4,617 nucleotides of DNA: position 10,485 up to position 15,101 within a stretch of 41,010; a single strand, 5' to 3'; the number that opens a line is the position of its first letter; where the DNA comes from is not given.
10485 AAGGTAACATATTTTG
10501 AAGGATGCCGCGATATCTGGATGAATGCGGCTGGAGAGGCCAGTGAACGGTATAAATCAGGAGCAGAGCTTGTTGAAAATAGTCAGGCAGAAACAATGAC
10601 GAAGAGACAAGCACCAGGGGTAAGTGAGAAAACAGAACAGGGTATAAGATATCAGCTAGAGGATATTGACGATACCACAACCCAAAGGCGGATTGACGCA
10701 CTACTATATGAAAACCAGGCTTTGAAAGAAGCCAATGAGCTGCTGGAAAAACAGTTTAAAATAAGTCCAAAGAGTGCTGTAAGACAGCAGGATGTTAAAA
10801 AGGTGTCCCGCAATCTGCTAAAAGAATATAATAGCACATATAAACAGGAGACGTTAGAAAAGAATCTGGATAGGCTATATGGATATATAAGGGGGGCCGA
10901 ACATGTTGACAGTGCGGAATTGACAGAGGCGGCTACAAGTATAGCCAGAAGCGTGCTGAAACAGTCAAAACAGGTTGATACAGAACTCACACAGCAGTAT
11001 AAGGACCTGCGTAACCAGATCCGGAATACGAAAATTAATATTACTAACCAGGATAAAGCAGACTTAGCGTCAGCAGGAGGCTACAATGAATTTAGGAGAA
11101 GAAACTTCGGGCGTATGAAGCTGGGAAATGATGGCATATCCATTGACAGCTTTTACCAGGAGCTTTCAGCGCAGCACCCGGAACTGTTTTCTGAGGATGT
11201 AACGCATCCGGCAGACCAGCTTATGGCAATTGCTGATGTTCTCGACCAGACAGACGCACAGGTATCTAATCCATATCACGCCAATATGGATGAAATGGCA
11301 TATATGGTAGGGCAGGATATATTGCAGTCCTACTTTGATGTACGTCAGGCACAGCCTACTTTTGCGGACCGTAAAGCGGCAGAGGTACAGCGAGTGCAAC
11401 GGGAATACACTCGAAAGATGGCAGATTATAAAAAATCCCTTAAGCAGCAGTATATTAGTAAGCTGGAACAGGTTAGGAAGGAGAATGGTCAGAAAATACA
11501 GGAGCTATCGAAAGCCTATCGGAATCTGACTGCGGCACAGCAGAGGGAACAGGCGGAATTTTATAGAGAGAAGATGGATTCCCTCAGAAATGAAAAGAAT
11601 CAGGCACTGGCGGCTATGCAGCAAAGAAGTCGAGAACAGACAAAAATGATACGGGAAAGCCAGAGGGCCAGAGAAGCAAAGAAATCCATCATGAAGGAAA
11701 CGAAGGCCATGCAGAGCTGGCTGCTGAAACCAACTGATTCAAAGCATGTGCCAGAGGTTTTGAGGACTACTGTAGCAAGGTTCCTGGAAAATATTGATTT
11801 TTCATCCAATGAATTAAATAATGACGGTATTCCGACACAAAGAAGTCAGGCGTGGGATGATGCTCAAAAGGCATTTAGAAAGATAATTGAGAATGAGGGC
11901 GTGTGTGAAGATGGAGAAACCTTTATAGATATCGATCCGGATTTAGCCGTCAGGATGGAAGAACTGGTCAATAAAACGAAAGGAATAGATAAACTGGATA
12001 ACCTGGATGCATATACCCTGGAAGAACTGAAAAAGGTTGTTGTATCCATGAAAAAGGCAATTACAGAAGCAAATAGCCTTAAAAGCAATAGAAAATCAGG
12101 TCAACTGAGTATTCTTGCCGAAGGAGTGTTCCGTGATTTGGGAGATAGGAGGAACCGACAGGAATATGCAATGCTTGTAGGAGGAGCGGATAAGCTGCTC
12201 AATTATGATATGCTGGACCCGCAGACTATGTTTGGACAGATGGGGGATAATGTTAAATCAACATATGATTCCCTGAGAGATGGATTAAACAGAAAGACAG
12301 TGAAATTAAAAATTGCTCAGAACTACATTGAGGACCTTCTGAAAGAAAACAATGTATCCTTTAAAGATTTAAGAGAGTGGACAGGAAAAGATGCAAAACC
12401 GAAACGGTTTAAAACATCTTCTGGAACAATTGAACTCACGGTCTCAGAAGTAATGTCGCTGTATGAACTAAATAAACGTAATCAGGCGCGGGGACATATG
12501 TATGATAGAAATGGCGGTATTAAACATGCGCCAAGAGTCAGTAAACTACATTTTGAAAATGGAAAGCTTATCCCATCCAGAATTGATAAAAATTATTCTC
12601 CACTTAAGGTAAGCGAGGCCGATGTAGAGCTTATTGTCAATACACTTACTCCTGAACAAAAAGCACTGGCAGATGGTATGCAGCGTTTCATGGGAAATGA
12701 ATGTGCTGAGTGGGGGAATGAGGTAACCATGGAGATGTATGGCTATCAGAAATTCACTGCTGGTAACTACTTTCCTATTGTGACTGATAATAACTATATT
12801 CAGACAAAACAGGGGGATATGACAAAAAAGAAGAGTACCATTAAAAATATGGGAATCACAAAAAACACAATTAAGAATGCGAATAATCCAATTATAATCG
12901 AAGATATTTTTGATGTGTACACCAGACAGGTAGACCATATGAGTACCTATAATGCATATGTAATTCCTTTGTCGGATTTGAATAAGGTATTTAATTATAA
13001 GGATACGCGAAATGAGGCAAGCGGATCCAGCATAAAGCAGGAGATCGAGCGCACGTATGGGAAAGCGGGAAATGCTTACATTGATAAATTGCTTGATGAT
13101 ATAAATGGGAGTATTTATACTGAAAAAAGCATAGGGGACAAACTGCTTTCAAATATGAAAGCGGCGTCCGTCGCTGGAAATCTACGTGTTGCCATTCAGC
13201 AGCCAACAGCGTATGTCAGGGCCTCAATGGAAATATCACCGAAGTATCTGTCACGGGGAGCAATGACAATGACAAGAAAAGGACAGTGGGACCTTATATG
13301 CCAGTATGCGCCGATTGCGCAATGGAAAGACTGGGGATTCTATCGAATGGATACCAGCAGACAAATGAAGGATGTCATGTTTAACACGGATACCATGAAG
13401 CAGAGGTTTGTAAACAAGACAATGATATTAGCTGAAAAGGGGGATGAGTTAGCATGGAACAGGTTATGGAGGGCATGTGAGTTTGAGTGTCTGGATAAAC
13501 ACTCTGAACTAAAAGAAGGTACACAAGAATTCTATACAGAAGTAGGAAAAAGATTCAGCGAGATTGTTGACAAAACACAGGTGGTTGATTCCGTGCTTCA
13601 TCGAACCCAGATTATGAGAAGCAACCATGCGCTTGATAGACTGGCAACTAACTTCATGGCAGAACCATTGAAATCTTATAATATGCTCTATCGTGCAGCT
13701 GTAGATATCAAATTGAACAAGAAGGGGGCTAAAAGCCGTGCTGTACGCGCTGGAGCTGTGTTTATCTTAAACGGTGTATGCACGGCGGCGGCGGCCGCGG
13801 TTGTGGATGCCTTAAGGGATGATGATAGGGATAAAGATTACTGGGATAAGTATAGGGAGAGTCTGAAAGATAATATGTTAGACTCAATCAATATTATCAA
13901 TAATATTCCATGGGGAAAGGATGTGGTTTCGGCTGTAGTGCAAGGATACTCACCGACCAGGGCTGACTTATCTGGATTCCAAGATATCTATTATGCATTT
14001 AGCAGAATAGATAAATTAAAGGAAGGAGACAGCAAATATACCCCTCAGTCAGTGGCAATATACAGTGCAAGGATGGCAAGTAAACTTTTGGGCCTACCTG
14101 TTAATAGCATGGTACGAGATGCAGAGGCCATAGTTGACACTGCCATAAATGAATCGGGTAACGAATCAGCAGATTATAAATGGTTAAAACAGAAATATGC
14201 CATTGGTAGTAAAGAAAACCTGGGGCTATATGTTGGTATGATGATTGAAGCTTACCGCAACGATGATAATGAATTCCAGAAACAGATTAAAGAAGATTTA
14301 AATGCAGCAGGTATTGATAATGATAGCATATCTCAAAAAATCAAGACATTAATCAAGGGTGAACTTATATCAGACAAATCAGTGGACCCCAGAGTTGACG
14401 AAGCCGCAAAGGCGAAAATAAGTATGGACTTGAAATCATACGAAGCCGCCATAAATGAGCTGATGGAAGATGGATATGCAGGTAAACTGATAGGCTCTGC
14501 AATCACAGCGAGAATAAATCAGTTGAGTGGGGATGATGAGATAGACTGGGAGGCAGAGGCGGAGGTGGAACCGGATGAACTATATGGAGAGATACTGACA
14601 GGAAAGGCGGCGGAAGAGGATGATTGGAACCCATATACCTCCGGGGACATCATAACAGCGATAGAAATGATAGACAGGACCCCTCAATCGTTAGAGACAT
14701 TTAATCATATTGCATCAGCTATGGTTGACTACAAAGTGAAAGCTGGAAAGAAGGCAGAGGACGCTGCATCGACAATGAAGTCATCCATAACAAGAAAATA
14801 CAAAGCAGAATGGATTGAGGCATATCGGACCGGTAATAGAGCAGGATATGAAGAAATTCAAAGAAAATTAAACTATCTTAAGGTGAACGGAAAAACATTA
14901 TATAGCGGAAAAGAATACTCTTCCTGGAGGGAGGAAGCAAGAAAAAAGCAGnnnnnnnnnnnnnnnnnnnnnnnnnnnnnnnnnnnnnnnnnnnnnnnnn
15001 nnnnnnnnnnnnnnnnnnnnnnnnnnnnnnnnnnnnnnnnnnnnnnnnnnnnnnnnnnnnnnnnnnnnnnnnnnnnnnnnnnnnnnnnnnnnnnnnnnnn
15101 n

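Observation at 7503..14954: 2483-aa ORF with HExxH motif terminating the late operon, of unassigned function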

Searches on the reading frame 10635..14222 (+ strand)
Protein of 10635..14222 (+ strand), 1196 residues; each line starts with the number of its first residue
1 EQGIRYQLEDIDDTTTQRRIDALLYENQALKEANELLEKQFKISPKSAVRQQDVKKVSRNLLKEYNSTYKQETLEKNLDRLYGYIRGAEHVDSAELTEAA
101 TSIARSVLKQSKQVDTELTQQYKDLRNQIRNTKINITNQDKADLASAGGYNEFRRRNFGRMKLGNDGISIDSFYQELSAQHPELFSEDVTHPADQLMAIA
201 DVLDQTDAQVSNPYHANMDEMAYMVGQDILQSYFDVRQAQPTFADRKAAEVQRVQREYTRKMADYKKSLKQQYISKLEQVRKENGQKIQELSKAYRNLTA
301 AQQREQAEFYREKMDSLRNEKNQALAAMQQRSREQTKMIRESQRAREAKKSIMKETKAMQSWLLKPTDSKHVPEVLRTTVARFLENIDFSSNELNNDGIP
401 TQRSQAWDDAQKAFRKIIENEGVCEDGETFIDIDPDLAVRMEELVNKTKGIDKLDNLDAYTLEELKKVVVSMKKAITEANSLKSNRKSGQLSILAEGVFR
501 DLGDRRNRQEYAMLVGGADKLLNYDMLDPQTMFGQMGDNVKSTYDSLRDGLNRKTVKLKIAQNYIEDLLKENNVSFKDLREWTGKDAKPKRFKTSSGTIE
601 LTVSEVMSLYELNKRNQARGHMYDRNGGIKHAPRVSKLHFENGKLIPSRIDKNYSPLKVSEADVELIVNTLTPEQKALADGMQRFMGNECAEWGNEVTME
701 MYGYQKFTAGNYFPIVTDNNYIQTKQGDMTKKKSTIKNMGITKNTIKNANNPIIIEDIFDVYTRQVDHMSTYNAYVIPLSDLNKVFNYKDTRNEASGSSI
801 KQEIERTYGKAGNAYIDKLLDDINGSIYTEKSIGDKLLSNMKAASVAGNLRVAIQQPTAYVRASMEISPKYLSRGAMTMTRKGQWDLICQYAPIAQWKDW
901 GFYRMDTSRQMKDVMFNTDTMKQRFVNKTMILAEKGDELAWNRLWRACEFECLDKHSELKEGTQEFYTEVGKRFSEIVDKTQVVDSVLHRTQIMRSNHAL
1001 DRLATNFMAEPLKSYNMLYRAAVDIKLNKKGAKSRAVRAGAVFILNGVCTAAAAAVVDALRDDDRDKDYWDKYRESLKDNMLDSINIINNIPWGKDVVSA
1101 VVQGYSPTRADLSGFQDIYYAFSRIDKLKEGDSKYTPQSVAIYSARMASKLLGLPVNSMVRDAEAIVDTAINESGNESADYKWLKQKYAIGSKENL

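Call 43: predict_structure(alignment_id=A2)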
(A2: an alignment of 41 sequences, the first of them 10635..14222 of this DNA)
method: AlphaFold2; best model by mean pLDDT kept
length: 1196 residues; sequences in the alignment: 41
mean_pLDDT: 77.1   pTM: 0.64
mean pLDDT of the five models: 77.1, 75.2, 72.2, 69.4, 68.8
residues with pLDDT >= 90: 165; 70-90: 721; 50-70: 249; < 50: 61
segments of 3 or more residues with pLDDT < 50: 1-23, 238-244, 392-394, 723-734, 741-744, 826-831, 1104-1108
pLDDT, mean of each block of 10 residues (from residue 1): 29 40 53 65 63 83 83 87 73 71 81 58 78 86 75 82 85 84 73 85 69 61 77 62 55 70 63 58 67 75 73 69 58 60 83 91 80 85 83 51 83 86 61 81 82 79 90 85 69 86 82 78 88 89 91 92 93 90 84 88 95 89 87 74 69 78 94 95 91 86 76 76 41 52 53 89 88 86 82 67 88 87 60 65 73 74 88 87 89 87 62 81 79 80 93 92 92 91 81 72 64 87 86 87 84 83 81 86 76 62 49 67 84 84 82 78 83 80 84 73
secondary structure, 60 per line:
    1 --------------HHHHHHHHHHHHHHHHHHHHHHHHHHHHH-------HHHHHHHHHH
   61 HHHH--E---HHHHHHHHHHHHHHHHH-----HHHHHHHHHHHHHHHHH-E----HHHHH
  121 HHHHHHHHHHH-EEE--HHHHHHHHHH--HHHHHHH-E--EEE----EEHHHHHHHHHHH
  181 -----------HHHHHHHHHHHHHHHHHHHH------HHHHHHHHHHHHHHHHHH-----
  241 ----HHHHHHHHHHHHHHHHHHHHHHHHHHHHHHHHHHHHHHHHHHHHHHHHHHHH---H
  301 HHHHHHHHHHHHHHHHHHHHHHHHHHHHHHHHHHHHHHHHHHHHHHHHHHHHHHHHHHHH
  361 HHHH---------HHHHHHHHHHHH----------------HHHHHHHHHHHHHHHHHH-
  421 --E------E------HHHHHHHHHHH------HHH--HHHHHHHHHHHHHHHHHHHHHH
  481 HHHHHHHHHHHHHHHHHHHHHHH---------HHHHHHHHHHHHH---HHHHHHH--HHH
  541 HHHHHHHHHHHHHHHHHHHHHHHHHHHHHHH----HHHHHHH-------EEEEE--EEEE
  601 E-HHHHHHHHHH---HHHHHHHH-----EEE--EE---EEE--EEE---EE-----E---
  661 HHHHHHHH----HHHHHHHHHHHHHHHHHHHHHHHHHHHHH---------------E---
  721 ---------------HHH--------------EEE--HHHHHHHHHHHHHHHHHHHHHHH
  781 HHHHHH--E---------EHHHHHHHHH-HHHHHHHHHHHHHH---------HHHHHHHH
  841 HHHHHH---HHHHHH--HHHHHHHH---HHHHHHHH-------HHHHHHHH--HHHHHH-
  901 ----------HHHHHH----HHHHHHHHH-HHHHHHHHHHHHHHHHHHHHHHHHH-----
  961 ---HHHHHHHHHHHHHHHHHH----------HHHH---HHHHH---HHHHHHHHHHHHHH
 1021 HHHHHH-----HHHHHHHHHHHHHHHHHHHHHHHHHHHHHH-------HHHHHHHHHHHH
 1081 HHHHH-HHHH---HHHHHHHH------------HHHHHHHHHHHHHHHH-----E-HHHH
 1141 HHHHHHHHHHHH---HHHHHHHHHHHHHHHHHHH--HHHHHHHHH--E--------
elements in order (helices of 4 or more, strands of 3 or more residues): H15-43 H51-64 H71-87 H93-109 H116-131 E133-135 H138-147 H150-156 E161-163 H170-180 H192-211 H218-235 H245-296 H300-364 H374-385 H402-419 H437-447 H459-503 H513-525 H529-535 H538-571 H576-582 E590-594 E597-601 H603-612 H616-623 E629-631 E639-641 E644-646 H661-668 H673-701 E753-755 H758-786 H800-808 H810-823 H833-846 H850-855 H858-865 H869-876 H884-891 H894-899 H911-916 H921-929 H931-955 H964-981 H992-995 H999-1003 H1007-1026 H1032-1061 H1069-1085 H1087-1090 H1094-1101 H1114-1129 H1137-1152 H1156-1174 H1177-1185

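Call 45: fold_search(model_id=the predicted structure, library=pdb)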
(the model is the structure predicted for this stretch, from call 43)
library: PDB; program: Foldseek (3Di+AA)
matches with E <= 10: 116; with E <= 0.001: 0
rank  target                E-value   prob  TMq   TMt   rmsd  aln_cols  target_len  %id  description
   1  9u56                  4.8e-01  0.03  0.07  0.06  52.2      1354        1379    8  Cryo-EM structure of AtABCC2 in apo form (released 2026-03-25)
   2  6f34_A                5.7e-01  0.08  0.06  0.12  18.0       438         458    9  Crystal structure of a bacterial cationic amino acid transporter (CAT) homologue bound to Arginine. (released 2018-02-14)
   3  8a9k_A                7.8e-01  0.03  0.08  0.09  42.4      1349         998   10  Cryo-EM structure of USP1-UAF1 bound to FANCI and mono-ubiquitinated FANCD2 with ML323 (consensus reconstruction) (released 2022-10-12)
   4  1is2_B                8.9e-01  0.09  0.06  0.10  28.9       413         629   11  Crystal Structure of Peroxisomal Acyl-CoA Oxidase-II from Rat Liver (released 2002-04-10)
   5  7a8t_A                1.1e+00  0.07  0.06  0.12  66.6       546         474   12  Crystal structure of sarcomeric protein FATZ-1 (mini-FATZ-1 construct) in complex with rod domain of alpha-actinin-2 (released 2021-06-30)
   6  1is2_A                1.1e+00  0.05  0.06  0.09  28.1       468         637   12  Crystal Structure of Peroxisomal Acyl-CoA Oxidase-II from Rat Liver (released 2002-04-10)
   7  8ttf_A                1.3e+00  0.09  0.08  0.17  21.1       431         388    9  NorA double mutant - E222QD307N at pH 7.5 (released 2024-05-29)
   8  8rld                  1.4e+00  0.04  0.06  0.11  24.6       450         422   12  SPNS2:sfGFP hetero dimer assembled by Di-Gluebody - SPNS2 local refinement (released 2025-01-15)
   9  7ogt_B                1.4e+00  0.03  0.05  0.09  64.9       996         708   12  Folded elbow of cohesin (released 2021-07-28)
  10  8ex4                  1.4e+00  0.03  0.06  0.11  24.4       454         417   12  Human S1P transporter Spns2 in an inward-facing open conformation (state 1) (released 2023-05-31)
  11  9ky5_A                1.8e+00  0.03  0.06  0.11  24.1       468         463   11  Structure of y+LAT2 bound with Arg (released 2025-04-23)
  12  5uwt_C                1.9e+00  0.02  0.07  0.08  40.7      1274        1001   10  Crystal Structure of Hxk2 Peptide in complex with CRM1 K579A mutant-Ran-RanBP1 (released 2017-03-22)
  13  9ynh_A                2.0e+00  0.01  0.05  0.03  62.2      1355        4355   12  Full-length human cytoplasmic dynein-1 in phi-like state bound to dynactin-p150glued and LIS1 (released 2026-01-28)
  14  7wc7                  2.2e+00  0.06  0.06  0.14  24.4       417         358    8  Crystal structure of serotonin 2A receptor in complex with lisuride (released 2022-01-26)
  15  8y6i_A                2.3e+00  0.03  0.08  0.12  34.9       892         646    9  P-glycoprotein in complex with UIC2 Fab and triple elacridar molecules in nanodisc (released 2024-04-17)
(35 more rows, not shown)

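Call 46: search_protein_representatives(protein=window:10635-14222:+)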
Query: 1196 residues. Proteins with E-value up to 0.001 (for the whole library): 5053; up to 1e-10: 4374; up to 1e-30: 3172. The best 150 are listed.
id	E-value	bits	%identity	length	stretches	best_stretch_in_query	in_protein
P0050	0.0e+00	1830.7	67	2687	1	2-1196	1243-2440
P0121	0.0e+00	1748.4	65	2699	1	4-1196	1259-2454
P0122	0.0e+00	1427.9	56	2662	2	249-1196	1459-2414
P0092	0.0e+00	1425.1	58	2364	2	316-1195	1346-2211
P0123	0.0e+00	1337.7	54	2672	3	317-1195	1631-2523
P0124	0.0e+00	1327.5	54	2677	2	333-1193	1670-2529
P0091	0.0e+00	1324.9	52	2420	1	5-1196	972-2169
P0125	0.0e+00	1297.8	55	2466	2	343-1196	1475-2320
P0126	0.0e+00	1224.4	51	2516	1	2-1195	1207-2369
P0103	0.0e+00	1184.2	48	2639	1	3-1195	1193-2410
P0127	0.0e+00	1160.4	48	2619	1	3-1195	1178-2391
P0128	0.0e+00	1157.1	51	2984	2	331-1195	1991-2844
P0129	0.0e+00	1154.0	48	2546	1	3-1186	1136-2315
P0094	0.0e+00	1145.2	49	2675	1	3-1196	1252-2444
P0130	0.0e+00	1144.8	52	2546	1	2-1196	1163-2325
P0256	2.6e-171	588.7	36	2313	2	313-1181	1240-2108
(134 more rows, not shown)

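Call 105: find_related_loci(query=A2, collection=genome_contigs, flank=3000)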
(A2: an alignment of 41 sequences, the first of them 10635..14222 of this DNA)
Query A2 (1196 aa) in genome_contigs; peptide patterns used: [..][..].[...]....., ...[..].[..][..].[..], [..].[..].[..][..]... (x = any residue, [..] = any of these).
199 stretches matched a pattern; 92 encode a relative of the query (tblastn E <= 1e-3); the best 80 are kept; 80 distinct loci.
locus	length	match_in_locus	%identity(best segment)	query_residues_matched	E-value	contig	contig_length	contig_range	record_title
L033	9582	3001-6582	66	5-1196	0e+0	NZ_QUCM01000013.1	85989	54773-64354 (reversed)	Clostridium sp. AM22-11AC AM22-11AC.Scaf13, whole genome shotgun sequence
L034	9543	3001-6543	59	5-1196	0e+0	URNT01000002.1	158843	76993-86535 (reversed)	uncultured Clostridium sp. isolate UMGS1169 genome assembly, contig: NODE_28_length_158843_cov_13.101979, whole genome s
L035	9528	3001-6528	53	2-1195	0e+0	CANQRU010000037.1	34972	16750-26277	MAG: uncultured Lachnospiraceae bacterium isolate Lapin-021__bin39 genome assembly, contig: Lapin-021__NODE_1405_length_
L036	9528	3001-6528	53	2-1195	0e+0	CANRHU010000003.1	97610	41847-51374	MAG: uncultured Lachnospiraceae bacterium isolate Lapin-023__bin28 genome assembly, contig: Lapin-023__NODE_273_length_9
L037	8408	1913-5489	51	2-1196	0e+0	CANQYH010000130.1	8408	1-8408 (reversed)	MAG: uncultured Lachnospiraceae bacterium isolate Lapin-015__bin69 genome assembly, contig: Lapin-015__NODE_8982_length_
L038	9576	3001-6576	47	4-1196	0e+0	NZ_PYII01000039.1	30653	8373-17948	Enterocloster lavalensis strain KCTC 15153 scaffold_38, whole genome shotgun sequence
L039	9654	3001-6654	41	4-1196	0e+0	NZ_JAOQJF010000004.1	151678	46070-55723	Alitiscatomonas aceti strain f_CCE .18048_1_85.4, whole genome shotgun sequence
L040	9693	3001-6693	55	3-1196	0e+0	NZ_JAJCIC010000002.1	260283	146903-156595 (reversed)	Lacrimispora sp. 210928-DFI.3.58 AJDDMMIN_2, whole genome shotgun sequence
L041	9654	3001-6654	46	4-1195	0e+0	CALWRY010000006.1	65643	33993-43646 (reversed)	MAG: uncultured Enterocloster sp. isolate BRZ_CR__bin7 genome assembly, contig: BRZ_CR__NODE_551_length_65643_cov_4.7113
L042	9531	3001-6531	53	1-1195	0e+0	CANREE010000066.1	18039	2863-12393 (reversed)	MAG: uncultured Lachnospiraceae bacterium isolate Lapin-025__bin37 genome assembly, contig: Lapin-025__NODE_2399_length_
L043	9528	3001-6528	37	26-1192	0e+0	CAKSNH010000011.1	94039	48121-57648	MAG: uncultured Clostridia bacterium isolate REFINED_METABAT215_TOP10_CONTIGS_1500_ASSEMBLY_K77_MERGED__Hadza_MoBio_hadz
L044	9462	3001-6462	37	2-1173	0e+0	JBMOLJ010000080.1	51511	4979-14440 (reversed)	MAG: Bacillota bacterium isolate Betzabe_MAG021 MAG021_80, whole genome shotgun sequence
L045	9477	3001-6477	40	4-1179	0e+0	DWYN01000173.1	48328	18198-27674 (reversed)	MAG TPA_asm: Candidatus Blautia excrementipullorum isolate CHK197-7439 CHK197__C286646_L48328_SAMEA5754841, whole genome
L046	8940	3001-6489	33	23-1195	0e+0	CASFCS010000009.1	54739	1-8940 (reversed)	uncultured bacterium isolate O38_L1_321321_idba_bin.175 genome assembly, contig: O38_L1_321321_idba_bin.175.fa_scaffold_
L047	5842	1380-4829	35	39-1172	0e+0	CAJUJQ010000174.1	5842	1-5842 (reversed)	MAG TPA_asm: uncultured Clostridia bacterium isolate MGBC151848 genome assembly, contig: MGBC151848.174, whole genome sh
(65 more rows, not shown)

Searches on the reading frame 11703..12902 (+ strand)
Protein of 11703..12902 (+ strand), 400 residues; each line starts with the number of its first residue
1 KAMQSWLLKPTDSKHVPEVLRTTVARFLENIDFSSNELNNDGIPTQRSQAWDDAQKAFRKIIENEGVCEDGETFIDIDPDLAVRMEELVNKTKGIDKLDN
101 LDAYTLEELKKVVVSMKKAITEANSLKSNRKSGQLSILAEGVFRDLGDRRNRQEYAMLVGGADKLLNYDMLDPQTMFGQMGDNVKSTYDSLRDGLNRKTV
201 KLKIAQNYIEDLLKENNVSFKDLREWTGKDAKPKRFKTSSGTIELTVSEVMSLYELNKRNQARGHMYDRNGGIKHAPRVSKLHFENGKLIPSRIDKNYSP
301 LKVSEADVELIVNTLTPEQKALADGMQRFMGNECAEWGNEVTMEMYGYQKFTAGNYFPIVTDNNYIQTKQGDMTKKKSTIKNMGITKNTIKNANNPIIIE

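Call 21: search_protein_families(library=pfam, proteins=[window:11703-12902:+], max_evalue=5)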
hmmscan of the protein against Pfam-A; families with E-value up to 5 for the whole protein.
window:11703-12902:+ (400 aa): 4 families
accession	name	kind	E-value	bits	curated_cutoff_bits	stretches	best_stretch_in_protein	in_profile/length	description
PF10926.14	DUF2800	-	0.034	13.8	21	1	191-249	164-221/368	Protein of unknown function (DUF2800)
PF18537.6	CODH_A_N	-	0.043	14.2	32.2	1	104-142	38-76/83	Carbon monoxide dehydrogenase subunit alpha N-terminal domain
PF20697.3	NTase-conflict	-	0.066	13.1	24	1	201-243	143-185/259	Pol beta superfamily nucleotidyltransferase in conflict systems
PF21667.2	Nop5_N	-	0.14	12.7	27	1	327-372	49-91/117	Nop5, N-terminal domain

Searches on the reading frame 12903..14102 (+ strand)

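Call 21: search_protein_families(library=pfam, proteins=[window:12903-14102:+], max_evalue=5)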
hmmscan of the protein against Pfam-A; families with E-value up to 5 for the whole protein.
window:12903-14102:+ (400 aa): 1 family
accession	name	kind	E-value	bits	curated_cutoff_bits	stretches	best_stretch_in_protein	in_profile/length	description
PF18230.7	Glyc_hyd_38C_2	-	0.074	13.6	26.2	1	214-242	6-34/89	Glycosyl hydrolases family 38 C-terminal sub-domain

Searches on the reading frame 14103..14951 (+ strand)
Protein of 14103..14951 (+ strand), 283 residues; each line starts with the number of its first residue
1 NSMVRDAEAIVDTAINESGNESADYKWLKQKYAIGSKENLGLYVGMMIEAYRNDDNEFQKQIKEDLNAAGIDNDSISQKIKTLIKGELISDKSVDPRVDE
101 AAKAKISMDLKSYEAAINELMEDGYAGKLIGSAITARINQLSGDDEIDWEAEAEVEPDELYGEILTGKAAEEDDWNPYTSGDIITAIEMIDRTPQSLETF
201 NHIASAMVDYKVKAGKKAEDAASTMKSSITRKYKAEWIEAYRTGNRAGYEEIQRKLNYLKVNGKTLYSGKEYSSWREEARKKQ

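Call 21: search_protein_families(library=pfam, proteins=[window:14103-14951:+], max_evalue=5)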
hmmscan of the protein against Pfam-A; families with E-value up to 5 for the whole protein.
window:14103-14951:+ (283 aa): 1 family
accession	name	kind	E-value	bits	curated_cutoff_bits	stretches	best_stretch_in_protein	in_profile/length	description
PF01221.23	Dynein_light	-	0.53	11.1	29.1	1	199-237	17-52/86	Dynein light chain type 1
